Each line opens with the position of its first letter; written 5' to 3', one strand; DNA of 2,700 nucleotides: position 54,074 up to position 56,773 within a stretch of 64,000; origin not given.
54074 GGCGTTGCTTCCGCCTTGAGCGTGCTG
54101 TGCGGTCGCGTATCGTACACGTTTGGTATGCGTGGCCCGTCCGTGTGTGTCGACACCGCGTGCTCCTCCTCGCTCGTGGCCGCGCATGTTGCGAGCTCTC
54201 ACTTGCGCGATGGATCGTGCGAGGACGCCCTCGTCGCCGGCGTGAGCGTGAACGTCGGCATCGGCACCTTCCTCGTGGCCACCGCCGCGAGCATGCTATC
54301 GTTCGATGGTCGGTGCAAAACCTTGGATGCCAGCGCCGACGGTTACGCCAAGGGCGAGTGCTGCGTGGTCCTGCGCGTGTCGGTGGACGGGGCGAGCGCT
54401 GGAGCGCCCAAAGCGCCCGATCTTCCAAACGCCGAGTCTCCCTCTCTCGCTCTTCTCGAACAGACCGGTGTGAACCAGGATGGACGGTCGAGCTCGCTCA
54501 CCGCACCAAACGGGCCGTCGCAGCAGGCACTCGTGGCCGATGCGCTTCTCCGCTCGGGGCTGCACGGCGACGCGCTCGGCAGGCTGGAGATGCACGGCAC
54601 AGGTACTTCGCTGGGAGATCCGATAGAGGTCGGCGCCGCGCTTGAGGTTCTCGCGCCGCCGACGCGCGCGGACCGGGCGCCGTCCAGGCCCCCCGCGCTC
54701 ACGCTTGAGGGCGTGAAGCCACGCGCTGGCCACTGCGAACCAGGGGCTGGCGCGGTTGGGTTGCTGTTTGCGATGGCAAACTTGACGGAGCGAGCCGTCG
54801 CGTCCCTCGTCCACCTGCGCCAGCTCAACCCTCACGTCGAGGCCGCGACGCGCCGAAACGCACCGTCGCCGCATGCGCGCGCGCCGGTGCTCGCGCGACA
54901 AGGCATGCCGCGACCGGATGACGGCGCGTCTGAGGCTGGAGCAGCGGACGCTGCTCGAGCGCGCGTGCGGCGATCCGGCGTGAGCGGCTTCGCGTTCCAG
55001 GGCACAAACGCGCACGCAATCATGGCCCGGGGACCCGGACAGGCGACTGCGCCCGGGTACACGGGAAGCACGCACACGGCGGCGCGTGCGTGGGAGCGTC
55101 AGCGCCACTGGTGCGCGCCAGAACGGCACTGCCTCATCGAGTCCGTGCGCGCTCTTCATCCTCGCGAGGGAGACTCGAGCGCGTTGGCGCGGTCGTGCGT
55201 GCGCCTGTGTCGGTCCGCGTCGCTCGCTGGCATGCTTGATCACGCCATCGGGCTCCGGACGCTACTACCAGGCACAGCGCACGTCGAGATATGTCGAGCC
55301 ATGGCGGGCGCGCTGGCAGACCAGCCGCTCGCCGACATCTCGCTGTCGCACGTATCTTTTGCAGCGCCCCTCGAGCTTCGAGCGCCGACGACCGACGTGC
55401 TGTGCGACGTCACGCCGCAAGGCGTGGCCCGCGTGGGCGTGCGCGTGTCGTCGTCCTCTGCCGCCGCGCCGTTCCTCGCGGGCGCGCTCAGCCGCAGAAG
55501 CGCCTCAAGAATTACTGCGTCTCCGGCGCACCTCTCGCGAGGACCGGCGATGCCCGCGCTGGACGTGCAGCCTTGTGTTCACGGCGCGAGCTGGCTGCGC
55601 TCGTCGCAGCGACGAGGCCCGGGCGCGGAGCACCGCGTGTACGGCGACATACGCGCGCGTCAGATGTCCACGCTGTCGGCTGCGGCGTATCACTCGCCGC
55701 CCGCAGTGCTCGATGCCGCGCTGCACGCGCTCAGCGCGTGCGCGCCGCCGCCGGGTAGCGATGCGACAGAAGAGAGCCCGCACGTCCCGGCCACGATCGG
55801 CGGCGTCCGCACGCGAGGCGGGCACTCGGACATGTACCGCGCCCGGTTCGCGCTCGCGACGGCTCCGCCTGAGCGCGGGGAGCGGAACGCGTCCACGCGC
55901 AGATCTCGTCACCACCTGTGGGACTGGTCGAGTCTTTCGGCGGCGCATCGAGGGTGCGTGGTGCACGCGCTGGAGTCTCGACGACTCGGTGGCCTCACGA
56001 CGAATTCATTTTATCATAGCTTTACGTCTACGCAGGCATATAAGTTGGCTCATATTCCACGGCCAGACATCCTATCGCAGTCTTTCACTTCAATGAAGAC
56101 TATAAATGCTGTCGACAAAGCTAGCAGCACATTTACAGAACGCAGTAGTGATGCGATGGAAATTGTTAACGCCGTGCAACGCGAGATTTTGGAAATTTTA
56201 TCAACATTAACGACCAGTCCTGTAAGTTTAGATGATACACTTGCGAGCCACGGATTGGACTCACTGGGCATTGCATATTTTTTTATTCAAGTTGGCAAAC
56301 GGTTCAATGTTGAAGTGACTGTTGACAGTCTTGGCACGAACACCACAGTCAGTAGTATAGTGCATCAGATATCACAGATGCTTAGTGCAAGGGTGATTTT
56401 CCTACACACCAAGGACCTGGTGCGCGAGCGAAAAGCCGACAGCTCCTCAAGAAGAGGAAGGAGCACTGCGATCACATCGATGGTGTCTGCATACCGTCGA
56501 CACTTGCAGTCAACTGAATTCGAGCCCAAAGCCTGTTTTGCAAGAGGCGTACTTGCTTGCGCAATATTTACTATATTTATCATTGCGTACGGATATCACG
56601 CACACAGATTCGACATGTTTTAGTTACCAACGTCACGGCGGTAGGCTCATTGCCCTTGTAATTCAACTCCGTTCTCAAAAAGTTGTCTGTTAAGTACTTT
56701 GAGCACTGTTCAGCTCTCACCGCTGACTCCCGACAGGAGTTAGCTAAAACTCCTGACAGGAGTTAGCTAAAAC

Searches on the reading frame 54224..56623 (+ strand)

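Call 32: search_protein_families(library=pfam, proteins=[window:54224-56623:+], max_evalue=0.01)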
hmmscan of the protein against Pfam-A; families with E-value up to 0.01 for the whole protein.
window:54224-56623:+ (799 aa): 5 families
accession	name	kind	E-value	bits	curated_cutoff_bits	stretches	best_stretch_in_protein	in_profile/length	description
PF02801.28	Ketoacyl-synt_C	-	5.4e-21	75.2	20.8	1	76-198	2-118/119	Beta-ketoacyl synthase, C-terminal domain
PF21089.3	PKS_DH_N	-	6.3e-08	32.9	27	1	337-410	30-102/103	Polyketide synthase dehydratase domain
PF00550.31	PP-binding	-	3.2e-07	31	20.8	1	655-714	3-65/67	Phosphopantetheine attachment site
PF00109.32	ketoacyl-synt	-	1.2e-05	25.5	20.8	1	2-50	196-244/252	Beta-ketoacyl synthase, N-terminal domain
PF14765.12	PS-DH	-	1.9e-05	24.7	23.7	1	474-542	52-120/166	Polyketide synthase dehydratase N-terminal domain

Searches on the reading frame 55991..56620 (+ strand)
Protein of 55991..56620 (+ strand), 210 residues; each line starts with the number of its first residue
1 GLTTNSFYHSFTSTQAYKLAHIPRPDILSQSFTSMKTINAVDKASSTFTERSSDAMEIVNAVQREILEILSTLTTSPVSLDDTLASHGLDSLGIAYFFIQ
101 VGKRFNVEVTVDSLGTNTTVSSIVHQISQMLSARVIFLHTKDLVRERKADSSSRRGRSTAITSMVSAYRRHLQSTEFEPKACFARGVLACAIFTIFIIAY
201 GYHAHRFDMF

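Call 93: find_homologous_proteins(query=window:55991-56620:+, max_evalue=0.001)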
Query window:55991-56620:+ (210 aa): 1 proteins with E <= 0.001 among 180 candidates.
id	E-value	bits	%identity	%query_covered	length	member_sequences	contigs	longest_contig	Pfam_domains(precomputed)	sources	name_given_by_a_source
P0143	6.6e-63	230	91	58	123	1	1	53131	-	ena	-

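Call 94: find_encoding_contigs(protein=P0143, flank=10000, max_places=3)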
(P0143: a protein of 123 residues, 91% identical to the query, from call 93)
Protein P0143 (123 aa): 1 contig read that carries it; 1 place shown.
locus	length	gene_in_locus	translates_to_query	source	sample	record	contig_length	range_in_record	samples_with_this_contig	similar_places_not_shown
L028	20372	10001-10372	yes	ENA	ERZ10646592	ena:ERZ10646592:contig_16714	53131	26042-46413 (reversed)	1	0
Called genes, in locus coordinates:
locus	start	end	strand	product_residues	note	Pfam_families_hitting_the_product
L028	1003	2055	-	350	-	PF00069:Pkinase, PF07714:PK_Tyr_Ser-Thr, PF01636:APH (faint)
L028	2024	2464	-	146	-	PF00595:PDZ (weak)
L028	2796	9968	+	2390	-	PF00109:ketoacyl-synt, PF02801:Ketoacyl-synt_C, PF08659:KR, PF00550:PP-binding, PF00109:ketoacyl-synt, PF02801:Ketoacyl-synt_C, PF21089:PKS_DH_N (weak)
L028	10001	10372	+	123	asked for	-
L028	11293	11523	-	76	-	-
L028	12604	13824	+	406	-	-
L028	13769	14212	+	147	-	-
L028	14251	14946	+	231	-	-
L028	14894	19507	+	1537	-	PF07539:UTP20_N, PF20416:UTP20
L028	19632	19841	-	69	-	-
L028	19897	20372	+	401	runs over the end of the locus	PF00928:Adap_comp_sub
